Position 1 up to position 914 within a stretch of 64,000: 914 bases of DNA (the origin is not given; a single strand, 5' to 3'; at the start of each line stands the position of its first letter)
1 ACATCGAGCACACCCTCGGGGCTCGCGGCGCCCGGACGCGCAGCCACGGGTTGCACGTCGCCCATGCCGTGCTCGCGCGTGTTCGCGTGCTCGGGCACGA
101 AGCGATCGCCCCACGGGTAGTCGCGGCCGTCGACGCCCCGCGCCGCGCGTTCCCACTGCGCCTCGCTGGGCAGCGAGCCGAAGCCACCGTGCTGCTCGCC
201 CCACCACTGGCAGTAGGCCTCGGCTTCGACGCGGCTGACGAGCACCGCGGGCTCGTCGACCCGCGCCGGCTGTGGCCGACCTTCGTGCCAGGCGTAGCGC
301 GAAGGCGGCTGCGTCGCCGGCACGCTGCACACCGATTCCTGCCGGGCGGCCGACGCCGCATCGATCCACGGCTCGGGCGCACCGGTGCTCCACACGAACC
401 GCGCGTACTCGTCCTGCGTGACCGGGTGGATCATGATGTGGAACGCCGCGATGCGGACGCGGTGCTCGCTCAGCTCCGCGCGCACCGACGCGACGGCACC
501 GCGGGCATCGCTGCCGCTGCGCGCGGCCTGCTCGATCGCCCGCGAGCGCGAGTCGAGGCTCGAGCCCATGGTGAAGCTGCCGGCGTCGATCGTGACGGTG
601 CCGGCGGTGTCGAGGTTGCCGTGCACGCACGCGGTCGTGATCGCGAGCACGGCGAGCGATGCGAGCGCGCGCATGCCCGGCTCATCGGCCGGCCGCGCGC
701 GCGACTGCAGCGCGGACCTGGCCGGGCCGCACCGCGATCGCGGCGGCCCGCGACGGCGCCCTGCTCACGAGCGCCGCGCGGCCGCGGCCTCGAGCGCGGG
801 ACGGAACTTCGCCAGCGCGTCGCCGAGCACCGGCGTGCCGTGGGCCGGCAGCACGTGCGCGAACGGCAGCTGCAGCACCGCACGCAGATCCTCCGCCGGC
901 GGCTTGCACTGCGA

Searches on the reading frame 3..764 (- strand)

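Call 45: search_protein_families(library=pfam, proteins=[window:3-764:-], max_evalue=0.0001)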
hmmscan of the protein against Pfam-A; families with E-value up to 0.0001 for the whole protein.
window:3-764:- (254 aa): 1 family
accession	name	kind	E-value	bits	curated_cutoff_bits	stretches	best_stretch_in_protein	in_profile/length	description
PF03781.23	FGE-sulfatase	-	9.5e-26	91.4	23.3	1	54-231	3-144/255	Sulfatase-modifying factor enzyme 1-like domain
